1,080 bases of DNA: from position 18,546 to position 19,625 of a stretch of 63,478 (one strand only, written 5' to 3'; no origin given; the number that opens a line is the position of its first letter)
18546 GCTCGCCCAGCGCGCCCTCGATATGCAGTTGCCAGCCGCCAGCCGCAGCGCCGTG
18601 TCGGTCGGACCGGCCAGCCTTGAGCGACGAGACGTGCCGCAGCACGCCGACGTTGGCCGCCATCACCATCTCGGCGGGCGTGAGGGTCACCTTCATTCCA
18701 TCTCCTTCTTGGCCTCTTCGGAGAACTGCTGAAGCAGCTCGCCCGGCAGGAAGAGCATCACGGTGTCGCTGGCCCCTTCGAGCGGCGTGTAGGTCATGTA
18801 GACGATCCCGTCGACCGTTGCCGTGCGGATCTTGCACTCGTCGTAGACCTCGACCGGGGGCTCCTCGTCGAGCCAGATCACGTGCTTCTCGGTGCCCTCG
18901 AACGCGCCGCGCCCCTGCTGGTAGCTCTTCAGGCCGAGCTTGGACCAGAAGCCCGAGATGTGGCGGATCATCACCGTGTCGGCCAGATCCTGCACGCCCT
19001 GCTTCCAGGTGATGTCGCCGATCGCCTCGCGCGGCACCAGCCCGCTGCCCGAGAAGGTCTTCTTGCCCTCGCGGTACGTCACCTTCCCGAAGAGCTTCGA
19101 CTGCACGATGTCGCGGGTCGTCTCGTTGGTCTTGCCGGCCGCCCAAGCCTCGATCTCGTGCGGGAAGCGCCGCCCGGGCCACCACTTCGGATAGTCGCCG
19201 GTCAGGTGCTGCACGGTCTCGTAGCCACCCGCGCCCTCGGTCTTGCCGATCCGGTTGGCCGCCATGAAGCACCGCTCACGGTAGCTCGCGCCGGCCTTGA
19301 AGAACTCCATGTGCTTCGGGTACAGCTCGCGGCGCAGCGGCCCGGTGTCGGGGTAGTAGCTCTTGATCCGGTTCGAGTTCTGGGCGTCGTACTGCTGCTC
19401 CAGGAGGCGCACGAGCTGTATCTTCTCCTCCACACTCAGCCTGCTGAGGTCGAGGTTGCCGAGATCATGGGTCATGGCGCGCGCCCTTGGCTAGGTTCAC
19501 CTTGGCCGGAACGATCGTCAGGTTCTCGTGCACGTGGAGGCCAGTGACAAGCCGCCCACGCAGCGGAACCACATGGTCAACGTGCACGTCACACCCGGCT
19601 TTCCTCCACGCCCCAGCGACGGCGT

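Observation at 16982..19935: TerL is split at the ATPase/nuclease boundary by a two-gene nuclease cassette and flanked by paralogous HNH genes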

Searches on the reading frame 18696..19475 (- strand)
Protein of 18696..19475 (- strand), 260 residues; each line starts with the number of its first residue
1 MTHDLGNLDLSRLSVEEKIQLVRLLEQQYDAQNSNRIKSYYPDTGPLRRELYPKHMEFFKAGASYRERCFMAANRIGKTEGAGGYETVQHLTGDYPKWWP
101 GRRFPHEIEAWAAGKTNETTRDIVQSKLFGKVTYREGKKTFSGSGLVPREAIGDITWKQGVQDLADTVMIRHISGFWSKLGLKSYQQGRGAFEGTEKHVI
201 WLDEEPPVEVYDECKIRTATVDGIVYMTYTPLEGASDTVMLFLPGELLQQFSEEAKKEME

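Call 6: search_protein_families(library=pfam, proteins=[window:18696-19475:-], max_evalue=0.01)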
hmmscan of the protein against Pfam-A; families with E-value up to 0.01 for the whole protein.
window:18696-19475:- (260 aa): 1 family
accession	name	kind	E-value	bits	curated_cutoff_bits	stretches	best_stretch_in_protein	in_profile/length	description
PF03237.21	Terminase_6N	-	4.3e-09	36.8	22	1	69-246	1-153/215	Terminase large subunit, T4likevirus-type, N-terminal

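Call 7: search_dna_similar(query=window:18696-19475:-, collection=phages, mode=protein, max_rows=25)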
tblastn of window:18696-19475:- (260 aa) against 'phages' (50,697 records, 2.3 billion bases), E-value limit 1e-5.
Records with a match: 414; places in all: 417; records where one place covers at least 80% of the query: 290.
Best place of each record, by identity: <60% 414.
By first word of the organism name: Pseudomonas 110; Escherichia 101; Salmonella 97; Vibrio 18; Aeromonas 11; Proteus 10; Caudoviricetes 9; Enterobacteria 9; Cronobacter 6; Ralstonia 5; and 20 more.
By host as written in the record: Escherichia coli 62; Pseudomonas aeruginosa 39; - 32; Salmonella enterica subsp. enterica serovar Typhimurium 21; Salmonella sp. 17; Pseudomonas aeruginosa PAO1 16; Salmonella enterica 11; Aeromonas hydrophila 9; and 123 more.
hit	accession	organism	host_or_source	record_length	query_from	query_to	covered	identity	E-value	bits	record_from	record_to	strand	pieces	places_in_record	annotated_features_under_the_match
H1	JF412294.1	EBPR podovirus 1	-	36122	11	254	94%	49.2%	4e-73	247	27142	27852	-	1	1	gp39: TerL | gp40: TerS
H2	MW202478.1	Caudoviricetes sp.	Manatee Spring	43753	20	244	87%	51.8%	1e-70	241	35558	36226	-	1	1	large terminase protein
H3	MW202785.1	Caudoviricetes sp.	Manatee Spring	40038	7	244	92%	48.8%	2e-63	220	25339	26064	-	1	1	large terminase protein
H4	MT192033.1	Chlorobiaceae phage CV-1-33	Chlorobiaceae bacterium strain GSB-B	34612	16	244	88%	46.3%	1e-63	220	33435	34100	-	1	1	hypothetical protein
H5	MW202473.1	Caudoviricetes sp.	Manatee Spring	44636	23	256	90%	42.3%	4e-53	190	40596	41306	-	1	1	large terminase protein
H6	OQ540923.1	Microcystis phage MJing1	Microcystis sp.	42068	18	244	87%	42.7%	6e-48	175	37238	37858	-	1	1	terminase-like family protein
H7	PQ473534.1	Pseudomonas phage JB8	Pseudomonas sp.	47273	14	260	95%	39.0%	5e-44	164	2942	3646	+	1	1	hypothetical protein (x2)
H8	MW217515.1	Vibrio phage VpJYP1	Vibrio parahaemolyticus CCTCC AB 2014205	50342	20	252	90%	40.9%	3e-44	164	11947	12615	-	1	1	terminase large subunit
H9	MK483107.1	Vibrio phage vB_VpP_BA6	Vibrio parahaemolyticus 23201444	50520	20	252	90%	40.9%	5e-44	164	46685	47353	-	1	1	terminase large subunit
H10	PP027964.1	Vibrio phage VpP_43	Vibrio parahaemolyticus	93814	20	252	90%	40.9%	5e-44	164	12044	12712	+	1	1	record has no annotation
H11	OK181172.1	Vibrio phage 536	Vibrio parahaemolyticus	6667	20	252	90%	40.9%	5e-44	164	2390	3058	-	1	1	terminase large subunit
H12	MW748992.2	Vibrio phage vB_ValP_IME234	Vibrio alginolyticus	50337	20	252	90%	40.9%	5e-44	164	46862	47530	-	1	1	terminase large subunit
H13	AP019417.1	Vibrio phage KIT05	Vibrio parahaemolyticus ATCC 17802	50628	20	252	90%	40.9%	6e-44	164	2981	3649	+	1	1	terminase large subunit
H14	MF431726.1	Vibrio phage vB_ValP_IME271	Vibrio alginolyticus IME271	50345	20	252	90%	40.9%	6e-44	164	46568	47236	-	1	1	terminase large subunit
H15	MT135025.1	Vibrio phage V07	Vibrio parahaemolyticus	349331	20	252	90%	40.9%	7e-44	163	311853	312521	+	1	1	terminase large subunit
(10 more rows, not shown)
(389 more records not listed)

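Call 8: get_annotated_region(hit=H1, flank=3000)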
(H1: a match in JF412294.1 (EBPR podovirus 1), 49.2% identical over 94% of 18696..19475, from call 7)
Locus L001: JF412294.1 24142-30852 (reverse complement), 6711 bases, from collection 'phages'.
description: EBPR podovirus 1, partial sequence.
organism: EBPR podovirus 1 (NCBI taxid 1048515)
taxonomy: Viruses; Duplodnaviria; Heunggongvirae; Uroviricota; Caudoviricetes
host: -; source: -; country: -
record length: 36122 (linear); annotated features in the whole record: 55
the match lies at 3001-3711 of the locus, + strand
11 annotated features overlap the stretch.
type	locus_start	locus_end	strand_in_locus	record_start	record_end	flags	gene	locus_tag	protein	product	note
CDS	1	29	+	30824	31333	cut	gp47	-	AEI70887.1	hypothetical protein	EPV1_47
CDS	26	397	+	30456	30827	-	gp46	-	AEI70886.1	hypothetical protein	EPV1_46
CDS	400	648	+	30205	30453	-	gp45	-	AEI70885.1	hypothetical protein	EPV1_45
CDS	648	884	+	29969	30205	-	gp44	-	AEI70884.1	hypothetical protein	EPV1_44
CDS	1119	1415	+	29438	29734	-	gp43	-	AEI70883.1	H-NS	-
CDS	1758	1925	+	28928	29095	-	gp42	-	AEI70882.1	hypothetical protein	EPV1_42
CDS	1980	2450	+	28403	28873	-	gp41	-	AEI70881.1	hypothetical protein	EPV1_41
CDS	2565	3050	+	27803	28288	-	gp40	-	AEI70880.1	TerS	-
CDS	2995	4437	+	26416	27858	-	gp39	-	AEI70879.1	TerL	-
CDS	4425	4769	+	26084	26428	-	gp38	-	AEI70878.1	hypothetical protein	EPV1_38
CDS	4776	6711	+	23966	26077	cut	gp37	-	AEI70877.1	portal protein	-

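Call 9: get_annotated_region(hit=H2, flank=3000)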
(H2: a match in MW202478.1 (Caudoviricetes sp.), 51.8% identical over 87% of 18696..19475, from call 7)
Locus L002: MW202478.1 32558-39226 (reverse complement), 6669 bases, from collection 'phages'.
description: Podoviridae sp. isolate ctRVW222, complete genome.
organism: Caudoviricetes sp. (NCBI taxid 2832643)
taxonomy: Viruses; Duplodnaviria; Heunggongvirae; Uroviricota; Caudoviricetes
host: -; source: Manatee Spring; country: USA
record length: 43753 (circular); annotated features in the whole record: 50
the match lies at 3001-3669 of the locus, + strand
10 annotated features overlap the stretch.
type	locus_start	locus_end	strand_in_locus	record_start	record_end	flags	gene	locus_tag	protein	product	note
CDS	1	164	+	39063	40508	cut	-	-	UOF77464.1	replicative helicase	-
CDS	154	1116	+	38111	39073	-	-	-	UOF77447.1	toprim domain-containing protein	-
CDS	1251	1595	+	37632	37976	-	-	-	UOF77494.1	hypothetical protein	-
CDS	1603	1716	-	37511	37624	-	-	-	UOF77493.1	hypothetical protein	-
CDS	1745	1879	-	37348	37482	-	-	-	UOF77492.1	hypothetical protein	-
CDS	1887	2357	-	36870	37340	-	-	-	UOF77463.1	lysozyme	-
CDS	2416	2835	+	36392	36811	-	-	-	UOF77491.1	hypothetical protein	-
CDS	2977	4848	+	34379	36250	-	-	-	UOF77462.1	large terminase protein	-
CDS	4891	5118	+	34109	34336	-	-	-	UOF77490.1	hypothetical protein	-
CDS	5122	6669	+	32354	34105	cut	-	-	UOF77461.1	head to tail connecting protein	-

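Call 10: get_annotated_region(hit=H7, flank=3000)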
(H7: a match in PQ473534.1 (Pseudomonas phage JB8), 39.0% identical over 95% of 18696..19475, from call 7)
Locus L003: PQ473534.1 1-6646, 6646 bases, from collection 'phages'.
description: Pseudomonas phage JB8, complete genome.
organism: Pseudomonas phage JB8 (NCBI taxid 3374763)
taxonomy: Viruses; Duplodnaviria; Heunggongvirae; Uroviricota; Caudoviricetes
host: Pseudomonas sp.; source: fresh water creek; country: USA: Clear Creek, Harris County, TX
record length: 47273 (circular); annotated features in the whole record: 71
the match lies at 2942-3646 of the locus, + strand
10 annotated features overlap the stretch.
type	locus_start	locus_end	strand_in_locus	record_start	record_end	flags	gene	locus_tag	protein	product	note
CDS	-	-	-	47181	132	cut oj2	-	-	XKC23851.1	hypothetical protein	label: hypothetical protein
CDS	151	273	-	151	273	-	-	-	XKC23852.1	hypothetical protein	label: hypothetical protein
CDS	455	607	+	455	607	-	-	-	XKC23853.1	hypothetical protein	label: hypothetical protein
CDS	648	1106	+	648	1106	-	-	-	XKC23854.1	hypothetical protein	label: protein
CDS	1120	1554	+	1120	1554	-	-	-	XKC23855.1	tail protein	label: Unclassified tail protein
CDS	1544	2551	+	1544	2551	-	-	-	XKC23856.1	hypothetical protein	label: hypothetical protein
CDS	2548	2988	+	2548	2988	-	-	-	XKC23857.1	hypothetical protein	label: hypothetical protein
CDS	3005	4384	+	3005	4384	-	-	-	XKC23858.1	hypothetical protein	label: hypothetical protein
CDS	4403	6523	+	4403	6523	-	-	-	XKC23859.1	portal (connector) protein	label: portal (connector) protein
CDS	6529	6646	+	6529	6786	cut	-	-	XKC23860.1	hypothetical protein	label: protein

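Call 13: search_protein_families(library=phrogs, proteins=[window:18696-19475:-], max_evalue=0.01)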
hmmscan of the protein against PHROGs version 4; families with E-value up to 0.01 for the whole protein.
window:18696-19475:- (260 aa): 2 families
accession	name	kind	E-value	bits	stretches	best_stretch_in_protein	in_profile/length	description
phrog_31467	-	unknown function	1.5e-94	317.3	1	16-242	7-231/261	-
phrog_2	-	head and packaging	1.5e-07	31.5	1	50-231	265-402/807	terminase large subunit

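Call 19: find_related_loci(query=window:18696-19475:-, collection=viral_contigs, flank=6000)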
Query window:18696-19475:- (260 aa) in viral_contigs; peptide patterns used: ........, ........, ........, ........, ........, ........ (x = any residue, [..] = any of these).
168 stretches matched a pattern; 168 encode a relative of the query (tblastn E <= 1e-3); the best 80 are kept; 80 distinct loci.
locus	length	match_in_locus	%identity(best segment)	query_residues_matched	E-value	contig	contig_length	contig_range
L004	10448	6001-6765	92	5-259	2e-164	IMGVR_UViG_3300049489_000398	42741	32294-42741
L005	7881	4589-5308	68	8-247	1e-111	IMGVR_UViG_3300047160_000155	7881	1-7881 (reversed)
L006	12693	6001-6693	69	14-244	1e-108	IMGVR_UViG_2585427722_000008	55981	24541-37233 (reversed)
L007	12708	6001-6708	67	9-244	2e-105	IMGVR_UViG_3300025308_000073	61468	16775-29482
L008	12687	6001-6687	68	14-243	2e-105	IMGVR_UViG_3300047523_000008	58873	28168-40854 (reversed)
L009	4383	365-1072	67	9-244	1e-105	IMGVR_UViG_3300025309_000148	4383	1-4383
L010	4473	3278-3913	73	32-244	6e-105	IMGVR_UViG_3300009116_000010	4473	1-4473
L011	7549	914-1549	73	32-244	2e-104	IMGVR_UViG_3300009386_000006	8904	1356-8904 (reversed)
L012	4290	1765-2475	65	8-244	6e-105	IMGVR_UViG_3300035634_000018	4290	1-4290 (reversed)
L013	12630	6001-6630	71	35-244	2e-103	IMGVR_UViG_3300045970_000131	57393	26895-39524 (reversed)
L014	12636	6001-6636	70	33-244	1e-103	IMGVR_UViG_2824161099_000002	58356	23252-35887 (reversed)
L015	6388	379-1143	60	4-256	2e-103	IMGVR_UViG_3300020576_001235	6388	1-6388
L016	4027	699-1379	67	18-244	5e-104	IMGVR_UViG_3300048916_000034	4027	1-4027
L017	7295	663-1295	72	33-243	3e-103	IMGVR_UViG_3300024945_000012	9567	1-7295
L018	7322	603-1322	65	8-244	3e-103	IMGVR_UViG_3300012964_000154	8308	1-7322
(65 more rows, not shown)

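Call 57: search_solved_structures(query=L004:7205-7960:+, max_evalue=0.01, show_alignments=2)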
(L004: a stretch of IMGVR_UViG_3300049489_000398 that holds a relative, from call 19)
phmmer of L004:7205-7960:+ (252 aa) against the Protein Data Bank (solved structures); distinct sequences matched with E-value up to 0.01: 1.
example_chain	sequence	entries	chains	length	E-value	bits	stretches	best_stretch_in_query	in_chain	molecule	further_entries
4dkw_A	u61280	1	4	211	2.5e-62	214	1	48-240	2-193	Large terminase protein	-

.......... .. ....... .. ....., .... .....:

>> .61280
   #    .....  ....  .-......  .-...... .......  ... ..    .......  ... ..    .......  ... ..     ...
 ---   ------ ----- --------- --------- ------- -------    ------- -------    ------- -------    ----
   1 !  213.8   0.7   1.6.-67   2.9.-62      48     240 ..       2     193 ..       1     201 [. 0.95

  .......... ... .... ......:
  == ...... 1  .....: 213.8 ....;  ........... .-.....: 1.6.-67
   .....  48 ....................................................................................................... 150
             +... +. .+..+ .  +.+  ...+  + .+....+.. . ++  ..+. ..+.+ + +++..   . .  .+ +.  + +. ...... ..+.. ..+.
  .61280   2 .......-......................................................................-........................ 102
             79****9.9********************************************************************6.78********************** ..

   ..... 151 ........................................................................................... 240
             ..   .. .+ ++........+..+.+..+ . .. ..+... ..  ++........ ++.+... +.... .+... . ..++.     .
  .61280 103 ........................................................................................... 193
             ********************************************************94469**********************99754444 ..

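Call 58: search_solved_structures(query=window:18696-19475:-, max_evalue=0.01, show_alignments=2)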
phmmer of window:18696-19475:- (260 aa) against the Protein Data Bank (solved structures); distinct sequences matched with E-value up to 0.01: 0.

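Call 60: find_homologous_proteins(query=window:18696-19475:-)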
Query window:18696-19475:- (260 aa): 3649 proteins with E <= 0.001 among 4182 candidates; the best 120 are listed.
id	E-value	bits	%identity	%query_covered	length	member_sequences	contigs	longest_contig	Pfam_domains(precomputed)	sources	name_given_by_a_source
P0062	5.7e-166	569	95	98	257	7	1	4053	PF03237.22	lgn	-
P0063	5.6e-148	510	84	98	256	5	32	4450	PF03237.22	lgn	-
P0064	1.5e-133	462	76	97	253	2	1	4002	PF03237.22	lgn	-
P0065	2.2e-132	458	74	98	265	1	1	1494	PF03237.22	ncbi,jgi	jgi:phage terminase large subunit-like protein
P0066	3.2e-131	455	75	97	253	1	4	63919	PF03237.22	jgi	jgi:phage terminase large subunit-like protein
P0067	2.0e-128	446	73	98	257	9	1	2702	PF03237.22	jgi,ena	-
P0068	1.7e-123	429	70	98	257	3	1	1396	PF03237.22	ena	-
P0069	3.3e-116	405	67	97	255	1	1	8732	PF03237.22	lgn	-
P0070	1.7e-115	403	68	97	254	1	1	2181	PF03237.22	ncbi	-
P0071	1.5e-112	393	69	92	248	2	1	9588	PF03237.22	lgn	-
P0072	2.0e-112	393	70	90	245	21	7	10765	PF03237.22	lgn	-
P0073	1.2e-111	391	64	98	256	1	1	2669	PF03237.22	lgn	-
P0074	4.7e-111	389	66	99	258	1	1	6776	PF03237.22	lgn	-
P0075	4.4e-110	385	66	97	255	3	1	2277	PF03237.22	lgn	-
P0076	1.1e-109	384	67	92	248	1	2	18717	PF03237.22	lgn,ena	-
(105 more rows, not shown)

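Call 61: find_encoding_contigs(protein=P0062, flank=4000, max_places=5)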
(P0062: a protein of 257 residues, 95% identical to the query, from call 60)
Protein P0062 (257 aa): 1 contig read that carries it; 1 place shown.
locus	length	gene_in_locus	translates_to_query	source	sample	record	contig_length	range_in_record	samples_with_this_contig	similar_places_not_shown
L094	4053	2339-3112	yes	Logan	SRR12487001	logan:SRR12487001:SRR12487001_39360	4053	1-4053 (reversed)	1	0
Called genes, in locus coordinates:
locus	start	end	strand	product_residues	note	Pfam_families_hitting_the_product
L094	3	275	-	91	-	?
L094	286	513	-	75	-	-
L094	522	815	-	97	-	-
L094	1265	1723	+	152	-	-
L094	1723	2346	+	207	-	PF20901:Sf6_terminase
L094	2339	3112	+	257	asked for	PF03237:Terminase_6N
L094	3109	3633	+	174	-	-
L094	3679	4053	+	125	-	?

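Call 62: find_encoding_contigs(protein=P0063, flank=4000, max_places=10)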
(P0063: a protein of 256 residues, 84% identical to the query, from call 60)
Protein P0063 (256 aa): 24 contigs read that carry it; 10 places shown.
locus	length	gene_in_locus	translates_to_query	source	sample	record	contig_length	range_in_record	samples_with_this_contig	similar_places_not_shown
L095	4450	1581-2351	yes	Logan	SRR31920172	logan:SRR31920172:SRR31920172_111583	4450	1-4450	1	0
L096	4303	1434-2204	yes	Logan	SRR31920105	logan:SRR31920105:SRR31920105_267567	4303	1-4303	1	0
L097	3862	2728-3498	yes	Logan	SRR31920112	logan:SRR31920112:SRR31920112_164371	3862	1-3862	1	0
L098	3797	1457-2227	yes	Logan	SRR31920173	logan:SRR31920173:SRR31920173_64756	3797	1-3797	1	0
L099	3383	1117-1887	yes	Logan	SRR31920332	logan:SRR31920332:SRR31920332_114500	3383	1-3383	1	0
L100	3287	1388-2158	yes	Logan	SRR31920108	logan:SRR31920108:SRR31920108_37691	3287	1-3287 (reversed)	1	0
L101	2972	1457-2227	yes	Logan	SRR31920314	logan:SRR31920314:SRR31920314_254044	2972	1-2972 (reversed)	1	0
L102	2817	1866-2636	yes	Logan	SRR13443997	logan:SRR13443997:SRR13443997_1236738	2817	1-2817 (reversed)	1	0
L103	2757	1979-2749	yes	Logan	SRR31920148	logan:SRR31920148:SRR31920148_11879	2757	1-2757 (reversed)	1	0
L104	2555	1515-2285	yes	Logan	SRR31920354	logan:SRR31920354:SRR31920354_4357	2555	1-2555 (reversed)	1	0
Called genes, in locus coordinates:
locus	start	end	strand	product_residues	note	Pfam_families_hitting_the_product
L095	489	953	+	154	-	-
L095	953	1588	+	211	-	PF20901:Sf6_terminase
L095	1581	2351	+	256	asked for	PF03237:Terminase_6N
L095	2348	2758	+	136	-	-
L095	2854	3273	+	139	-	PF01844:HNH (weak)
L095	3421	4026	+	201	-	PF17289:Terminase_6C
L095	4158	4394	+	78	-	-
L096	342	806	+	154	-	-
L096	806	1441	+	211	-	PF20901:Sf6_terminase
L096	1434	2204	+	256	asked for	PF03237:Terminase_6N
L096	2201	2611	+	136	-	-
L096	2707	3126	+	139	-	PF01844:HNH (weak)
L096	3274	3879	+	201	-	PF17289:Terminase_6C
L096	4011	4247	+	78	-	-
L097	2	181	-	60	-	?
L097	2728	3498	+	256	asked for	PF03237:Terminase_6N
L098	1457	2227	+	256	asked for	PF03237:Terminase_6N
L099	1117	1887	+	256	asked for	PF03237:Terminase_6N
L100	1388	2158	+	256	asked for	PF03237:Terminase_6N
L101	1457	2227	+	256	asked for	PF03237:Terminase_6N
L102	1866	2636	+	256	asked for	PF03237:Terminase_6N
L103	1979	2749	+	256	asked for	PF03237:Terminase_6N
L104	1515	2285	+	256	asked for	PF03237:Terminase_6N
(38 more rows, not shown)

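Call 89: find_encoding_contigs(protein=P0064, flank=3000, max_places=2)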
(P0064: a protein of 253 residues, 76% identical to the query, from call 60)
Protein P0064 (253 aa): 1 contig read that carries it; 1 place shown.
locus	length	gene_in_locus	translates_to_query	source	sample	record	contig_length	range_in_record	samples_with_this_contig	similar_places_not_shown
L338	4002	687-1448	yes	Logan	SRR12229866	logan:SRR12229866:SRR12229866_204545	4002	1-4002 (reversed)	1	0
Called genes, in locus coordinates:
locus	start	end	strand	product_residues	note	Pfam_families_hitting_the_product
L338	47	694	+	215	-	PF20901:Sf6_terminase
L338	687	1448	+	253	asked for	PF03237:Terminase_6N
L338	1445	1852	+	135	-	PF24579:PDDEXK_14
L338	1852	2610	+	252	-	PF17289:Terminase_6C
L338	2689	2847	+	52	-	-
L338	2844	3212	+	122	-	-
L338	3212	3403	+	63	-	-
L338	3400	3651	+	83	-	-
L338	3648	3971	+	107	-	-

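Call 90: find_encoding_contigs(protein=P0066, flank=3000, max_places=3)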
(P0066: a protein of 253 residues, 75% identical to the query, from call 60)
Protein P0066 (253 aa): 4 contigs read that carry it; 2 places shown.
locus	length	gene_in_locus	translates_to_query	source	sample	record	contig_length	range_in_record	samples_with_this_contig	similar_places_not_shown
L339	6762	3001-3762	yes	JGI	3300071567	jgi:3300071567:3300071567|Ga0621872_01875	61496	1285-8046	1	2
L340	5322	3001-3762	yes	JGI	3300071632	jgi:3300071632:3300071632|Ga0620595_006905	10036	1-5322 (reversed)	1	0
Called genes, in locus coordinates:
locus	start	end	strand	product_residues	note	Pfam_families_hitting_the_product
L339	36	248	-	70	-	-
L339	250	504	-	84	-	-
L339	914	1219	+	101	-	-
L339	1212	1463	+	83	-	PF24729:Acb2_Tad1_hairpin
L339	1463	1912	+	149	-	-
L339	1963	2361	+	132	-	-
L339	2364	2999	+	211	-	PF20901:Sf6_terminase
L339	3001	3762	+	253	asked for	PF03237:Terminase_6N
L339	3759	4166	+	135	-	PF24579:PDDEXK_14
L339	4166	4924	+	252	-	PF17289:Terminase_6C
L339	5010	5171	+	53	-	-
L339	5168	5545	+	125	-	-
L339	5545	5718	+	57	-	-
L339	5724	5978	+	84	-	-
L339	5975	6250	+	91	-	-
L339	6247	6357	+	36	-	-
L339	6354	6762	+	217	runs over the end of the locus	-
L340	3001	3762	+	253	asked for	PF03237:Terminase_6N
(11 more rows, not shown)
